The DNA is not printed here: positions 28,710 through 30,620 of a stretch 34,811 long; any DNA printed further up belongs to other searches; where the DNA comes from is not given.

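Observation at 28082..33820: Seven-gene envelope operon (vWA, FHA-like 8-TM, two TonB_C-like anchors, micro-TM, EF-hand/HExxH) lacking all canonical partners: best candidate for an undescribed system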

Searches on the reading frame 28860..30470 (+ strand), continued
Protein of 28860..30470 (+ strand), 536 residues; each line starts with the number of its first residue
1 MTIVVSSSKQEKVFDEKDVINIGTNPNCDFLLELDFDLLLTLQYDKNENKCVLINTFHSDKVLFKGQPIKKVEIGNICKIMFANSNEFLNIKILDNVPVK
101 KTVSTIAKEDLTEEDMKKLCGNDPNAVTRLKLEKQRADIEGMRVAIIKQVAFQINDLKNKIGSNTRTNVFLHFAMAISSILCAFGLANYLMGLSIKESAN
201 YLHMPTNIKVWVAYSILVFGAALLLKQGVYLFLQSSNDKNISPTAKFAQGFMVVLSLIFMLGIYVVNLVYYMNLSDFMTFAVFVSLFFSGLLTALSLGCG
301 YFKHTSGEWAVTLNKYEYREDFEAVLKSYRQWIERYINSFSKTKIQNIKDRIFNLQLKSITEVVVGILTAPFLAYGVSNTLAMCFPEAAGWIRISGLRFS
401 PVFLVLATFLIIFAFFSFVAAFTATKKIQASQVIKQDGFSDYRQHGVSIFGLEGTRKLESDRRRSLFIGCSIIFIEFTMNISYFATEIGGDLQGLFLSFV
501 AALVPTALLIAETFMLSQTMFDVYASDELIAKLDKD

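Call 44: search_protein_representatives(alignment_id=A1)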
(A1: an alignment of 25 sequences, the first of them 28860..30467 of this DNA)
Query: 25 sequences, 537 profile positions. Proteins with E-value up to 0.001 (for the whole library): 140; up to 1e-10: 99; up to 1e-30: 47. The best 140 are listed.
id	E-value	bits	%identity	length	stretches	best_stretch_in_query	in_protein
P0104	6.6e-280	945.7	-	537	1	1-537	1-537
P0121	1.1e-190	651.3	-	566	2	94-537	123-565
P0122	5.3e-189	645.7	-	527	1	1-536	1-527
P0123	8.6e-177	605.4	-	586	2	98-537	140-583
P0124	1.0e-151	522.7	-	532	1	3-535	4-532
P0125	1.0e-145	502.8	-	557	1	1-537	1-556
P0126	4.9e-143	494.0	-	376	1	158-536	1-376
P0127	2.7e-142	491.5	-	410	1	138-535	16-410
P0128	2.3e-114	399.4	-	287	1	251-535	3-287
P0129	1.5e-109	383.5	-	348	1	1-365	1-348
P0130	2.7e-106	372.7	-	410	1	138-531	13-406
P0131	8.0e-99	348.1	-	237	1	1-224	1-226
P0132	1.7e-96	340.4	-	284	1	205-428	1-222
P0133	3.8e-84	299.7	-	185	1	353-535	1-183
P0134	1.1e-81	291.6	-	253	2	131-282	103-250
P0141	1.1e-59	218.9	-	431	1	132-528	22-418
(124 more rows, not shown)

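Call 47: find_encoding_contigs(protein=P0141, flank=8000, max_places=3)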
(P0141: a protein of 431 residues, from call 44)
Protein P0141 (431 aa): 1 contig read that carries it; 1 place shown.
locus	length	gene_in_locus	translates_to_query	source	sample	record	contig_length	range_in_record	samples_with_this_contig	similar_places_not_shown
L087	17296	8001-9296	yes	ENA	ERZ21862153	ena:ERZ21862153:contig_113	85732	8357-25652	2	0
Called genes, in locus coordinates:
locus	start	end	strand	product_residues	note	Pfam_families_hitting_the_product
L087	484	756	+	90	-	-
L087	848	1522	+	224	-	PF00128:Alpha-amylase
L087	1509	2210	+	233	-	PF00128:Alpha-amylase, PF16657:Malt_amylase_C (weak)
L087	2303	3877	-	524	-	PF03951:Gln-synt_N, PF00120:Gln-synt_C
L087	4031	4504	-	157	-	-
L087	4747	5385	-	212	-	PF00583:Acetyltransf_1, PF13508:Acetyltransf_7 (weak)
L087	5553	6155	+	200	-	PF00882:Zn_dep_PLPC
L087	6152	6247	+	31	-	-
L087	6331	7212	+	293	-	-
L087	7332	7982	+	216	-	PF13519:VWA_2 (weak)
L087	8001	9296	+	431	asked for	-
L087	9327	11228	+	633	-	PF00498:FHA, PF12773:DZR, PF00069:Pkinase (weak)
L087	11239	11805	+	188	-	-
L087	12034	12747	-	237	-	PF00771:FHIPEP (weak)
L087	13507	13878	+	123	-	-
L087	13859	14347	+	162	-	PF12569:NatA_aux_su (weak), PF13181:TPR_8 (faint), PF21033:RMD1-3 (faint), PF23914:TPR_CcmH_CycH, PF13431:TPR_17 (faint), PF00515:TPR_1 (faint), PF07719:TPR_2 (faint), PF13432:TPR_16 (weak)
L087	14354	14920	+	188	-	-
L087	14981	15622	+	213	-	PF24838:8xMP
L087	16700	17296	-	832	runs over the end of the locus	-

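Call 48: find_encoding_contigs(protein=P0130, flank=8000, max_places=3)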
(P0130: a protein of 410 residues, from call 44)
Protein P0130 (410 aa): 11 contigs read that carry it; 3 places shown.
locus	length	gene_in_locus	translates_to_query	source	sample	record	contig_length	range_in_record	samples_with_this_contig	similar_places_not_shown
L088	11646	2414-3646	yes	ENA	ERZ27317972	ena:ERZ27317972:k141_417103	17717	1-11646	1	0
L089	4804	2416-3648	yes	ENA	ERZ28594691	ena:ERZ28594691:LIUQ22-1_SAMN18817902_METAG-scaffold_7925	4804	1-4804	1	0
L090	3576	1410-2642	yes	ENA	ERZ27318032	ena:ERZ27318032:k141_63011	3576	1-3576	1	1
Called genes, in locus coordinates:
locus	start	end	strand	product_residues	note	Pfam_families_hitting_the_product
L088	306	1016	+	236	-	-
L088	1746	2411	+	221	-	PF13519:VWA_2 (weak), PF13768:VWA_3 (weak)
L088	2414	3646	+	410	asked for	-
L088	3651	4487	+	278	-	-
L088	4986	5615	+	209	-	PF20318:DUF6613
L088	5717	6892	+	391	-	PF01676:Metalloenzyme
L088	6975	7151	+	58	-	PF13459:Fer4_15 (weak), PF13370:Fer4_13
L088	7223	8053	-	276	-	PF02749:QRPTase_N, PF01729:QRPTase_C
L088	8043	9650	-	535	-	PF00890:FAD_binding_2, PF01266:DAO (faint), PF07992:Pyr_redox_2 (faint), PF02910:Succ_DH_flav_C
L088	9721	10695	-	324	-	PF08240:ADH_N, PF16912:Glu_dehyd_C, PF00107:ADH_zinc_N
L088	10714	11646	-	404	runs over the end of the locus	PF01547:SBP_bac_1, PF13416:SBP_bac_8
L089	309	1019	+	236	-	-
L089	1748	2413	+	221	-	PF13519:VWA_2 (weak), PF13768:VWA_3 (weak)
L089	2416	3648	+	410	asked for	-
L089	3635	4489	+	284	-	-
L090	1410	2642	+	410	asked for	-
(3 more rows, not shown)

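Call 49: search_protein_families(library=pfam, proteins=[L087:6331-7212:+, L087:7332-7982:+, L087:9327-11228:+, L087:11239-11805:+, L088:306-1016:+, L088:1746-2411:+, L088:3651-4487:+, L001:8341-9276:+, L004:13321-14583:+], max_evalue=0.05)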
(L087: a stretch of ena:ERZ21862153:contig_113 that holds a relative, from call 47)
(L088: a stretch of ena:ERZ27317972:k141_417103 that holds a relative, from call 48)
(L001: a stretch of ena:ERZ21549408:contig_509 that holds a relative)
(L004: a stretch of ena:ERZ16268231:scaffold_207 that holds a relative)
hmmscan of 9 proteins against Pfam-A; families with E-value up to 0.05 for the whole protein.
L087:6331-7212:+ (293 aa): 1 family
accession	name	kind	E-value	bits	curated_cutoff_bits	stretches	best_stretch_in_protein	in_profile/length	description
PF03171.26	2OG-FeII_Oxy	-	0.044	14.5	23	0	20-109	4-74/101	2OG-Fe(II) oxygenase superfamily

L087:7332-7982:+ (216 aa): 2 families
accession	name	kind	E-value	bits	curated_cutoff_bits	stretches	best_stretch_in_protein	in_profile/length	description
PF13519.12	VWA_2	-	4.1e-07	31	27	1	35-138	2-105/107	von Willebrand factor type A domain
PF00092.34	VWA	-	8.6e-05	23.3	23.8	1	34-142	2-113/174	von Willebrand factor type A domain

L087:9327-11228:+ (633 aa): 9 families
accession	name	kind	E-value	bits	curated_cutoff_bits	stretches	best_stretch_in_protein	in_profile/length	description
PF00498.31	FHA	-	9e-12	45.7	20.7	1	25-87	2-67/67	FHA domain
PF12773.13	DZR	-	2.5e-08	34.4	27.3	1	232-286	1-45/45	Double zinc ribbon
PF00069.31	Pkinase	-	1.7e-06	28.1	31.7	1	350-547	14-212/263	Protein kinase domain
PF14803.11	Zn_ribbon_Nudix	-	3.3e-05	24.2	25.6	1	244-276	1-33/34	Nudix N-terminal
PF16697.10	Yop-YscD_cpl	-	4.4e-05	24.1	33.2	1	7-88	2-85/94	Inner membrane component of T3SS, cytoplasmic domain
PF13240.11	Zn_Ribbon_1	-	0.00026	21.1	25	2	232-252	2-22/23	zinc-ribbon domain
PF10571.15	UPF0547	-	0.0065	17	29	1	266-290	1-25/26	Uncharacterised protein family UPF0547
PF18912.6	DZR_2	-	0.039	14.2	27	0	266-326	8-55/56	Double zinc ribbon domain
PF06906.16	DUF1272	-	0.044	14.3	25.3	1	230-254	27-52/57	Protein of unknown function (DUF1272)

L087:11239-11805:+ (188 aa): 0 families

L088:306-1016:+ (236 aa): 0 families

L088:1746-2411:+ (221 aa): 5 families
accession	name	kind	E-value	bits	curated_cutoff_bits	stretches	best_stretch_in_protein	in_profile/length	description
PF13519.12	VWA_2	-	1.3e-06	29.5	27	1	38-142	1-105/107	von Willebrand factor type A domain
PF13768.12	VWA_3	-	1.9e-05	25.2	27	1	37-144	2-107/155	von Willebrand factor type A domain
PF00092.34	VWA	-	0.00015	22.5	23.8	1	38-145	2-115/174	von Willebrand factor type A domain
PF20782.3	TssR_VWA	-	0.028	13.9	25.7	1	32-104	44-121/304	TssR protein VWA domain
PF06858.20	NOG1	-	0.033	14.4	27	0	36-69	15-48/58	Nucleolar GTP-binding protein 1 (NOG1)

L088:3651-4487:+ (278 aa): 0 families

L001:8341-9276:+ (311 aa): 1 family
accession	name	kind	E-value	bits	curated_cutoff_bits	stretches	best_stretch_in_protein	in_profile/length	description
PF03743.19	TrbI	-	1.2e-05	25.7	35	1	120-206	1-84/188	Bacterial conjugation TrbI-like protein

L004:13321-14583:+ (420 aa): 1 family
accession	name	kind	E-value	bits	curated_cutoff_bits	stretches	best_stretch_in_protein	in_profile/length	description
PF16068.10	DUF4810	-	0.042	14.8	34.7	0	161-212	16-64/85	Domain of unknown function (DUF4810)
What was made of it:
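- On vWA-FHA-Ser/Thr kinase-PP2C signalling modules (TerY-type; ArnA/ArnB): Only distant locus L087 has a kinase-like domain, at 28.1 bits against a 31.7-bit cut-off (call 49).
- Closest known: Phospho-independent FHA scaffolds of secretion machines. Same: That FHA also hits Pfam Yop-YscD_cpl (E 4.4e-5, below cut-off; call 49).
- Distant locus L087 places a protein with FHA (Pfam E 9e-12), a double zinc ribbon (E 2.5e-8) and a kinase-like domain inside the cluster (calls 47, 49).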

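Call 80: list_cluster_members(proteins=[P0141, P0130, P0127, P0124, P0125, P0121, P0123])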
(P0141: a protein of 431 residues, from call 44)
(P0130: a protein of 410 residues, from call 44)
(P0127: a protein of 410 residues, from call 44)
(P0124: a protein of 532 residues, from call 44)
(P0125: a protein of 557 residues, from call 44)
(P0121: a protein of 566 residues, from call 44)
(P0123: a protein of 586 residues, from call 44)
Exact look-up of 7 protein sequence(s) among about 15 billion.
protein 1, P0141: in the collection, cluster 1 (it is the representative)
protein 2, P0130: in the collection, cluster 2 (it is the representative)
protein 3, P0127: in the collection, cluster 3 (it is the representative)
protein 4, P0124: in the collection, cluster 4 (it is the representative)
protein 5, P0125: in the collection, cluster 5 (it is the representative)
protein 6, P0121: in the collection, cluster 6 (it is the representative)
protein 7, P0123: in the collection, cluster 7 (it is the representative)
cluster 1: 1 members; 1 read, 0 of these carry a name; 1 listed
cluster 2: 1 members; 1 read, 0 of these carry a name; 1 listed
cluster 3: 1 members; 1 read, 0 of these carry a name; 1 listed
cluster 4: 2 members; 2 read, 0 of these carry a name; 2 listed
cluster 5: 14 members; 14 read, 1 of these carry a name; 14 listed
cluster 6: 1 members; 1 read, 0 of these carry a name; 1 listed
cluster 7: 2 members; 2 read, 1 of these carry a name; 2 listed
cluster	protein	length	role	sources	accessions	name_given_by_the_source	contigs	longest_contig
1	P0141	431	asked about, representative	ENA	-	-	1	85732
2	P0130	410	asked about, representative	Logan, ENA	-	-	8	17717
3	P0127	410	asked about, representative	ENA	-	-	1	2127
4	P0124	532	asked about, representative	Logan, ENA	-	-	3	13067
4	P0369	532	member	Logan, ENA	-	-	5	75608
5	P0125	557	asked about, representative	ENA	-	-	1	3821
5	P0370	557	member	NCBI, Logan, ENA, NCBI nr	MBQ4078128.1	hypothetical protein IJD15_02990 [bacterium] | hypothetical protein [bacterium]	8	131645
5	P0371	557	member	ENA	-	-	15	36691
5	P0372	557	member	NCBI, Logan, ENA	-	-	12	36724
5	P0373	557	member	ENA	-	-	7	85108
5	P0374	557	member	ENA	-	-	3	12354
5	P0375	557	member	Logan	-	-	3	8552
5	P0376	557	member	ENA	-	-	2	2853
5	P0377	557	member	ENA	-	-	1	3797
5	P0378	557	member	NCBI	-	-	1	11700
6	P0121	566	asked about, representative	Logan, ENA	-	-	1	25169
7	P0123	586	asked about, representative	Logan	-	-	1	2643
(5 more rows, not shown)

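Call 81: find_encoding_contigs(protein=P0125, flank=6000, max_places=1)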
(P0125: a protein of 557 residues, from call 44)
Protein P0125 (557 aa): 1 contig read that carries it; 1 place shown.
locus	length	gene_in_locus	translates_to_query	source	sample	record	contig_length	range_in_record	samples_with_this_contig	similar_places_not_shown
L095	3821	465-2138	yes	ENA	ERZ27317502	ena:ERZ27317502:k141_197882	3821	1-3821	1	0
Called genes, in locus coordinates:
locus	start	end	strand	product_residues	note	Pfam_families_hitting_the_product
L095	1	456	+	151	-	?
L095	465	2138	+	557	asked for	-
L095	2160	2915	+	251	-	PF13103:TonB_2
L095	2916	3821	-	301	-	?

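Call 82: find_encoding_contigs(protein=P0124, flank=6000, max_places=1)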
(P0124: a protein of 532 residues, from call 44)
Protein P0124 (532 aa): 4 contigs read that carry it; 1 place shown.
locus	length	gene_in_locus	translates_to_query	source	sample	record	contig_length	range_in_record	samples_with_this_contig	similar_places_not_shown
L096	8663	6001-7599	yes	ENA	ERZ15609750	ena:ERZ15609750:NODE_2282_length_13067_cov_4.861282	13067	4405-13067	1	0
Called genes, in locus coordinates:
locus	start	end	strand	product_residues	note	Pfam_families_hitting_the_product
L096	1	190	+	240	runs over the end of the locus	PF20318:DUF6613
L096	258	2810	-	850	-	PF02518:HATPase_c, PF00204:DNA_gyraseB, PF01751:Toprim, PF18053:GyrB_insert (faint), PF00986:DNA_gyraseB_C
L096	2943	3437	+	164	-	-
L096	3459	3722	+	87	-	PF01257:2Fe-2S_thioredx (weak)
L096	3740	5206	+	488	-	PF12838:Fer4_7 (weak), PF00037:Fer4, PF12797:Fer4_2 (weak), PF12837:Fer4_6, PF25160:LdpA_Fe-S-bd, PF12838:Fer4_7, PF00037:Fer4, PF02906:Fe_hyd_lg_C, +9 more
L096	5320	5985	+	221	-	PF00092:VWA (weak), PF13519:VWA_2, PF13768:VWA_3 (weak)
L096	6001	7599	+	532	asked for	-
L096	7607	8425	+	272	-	-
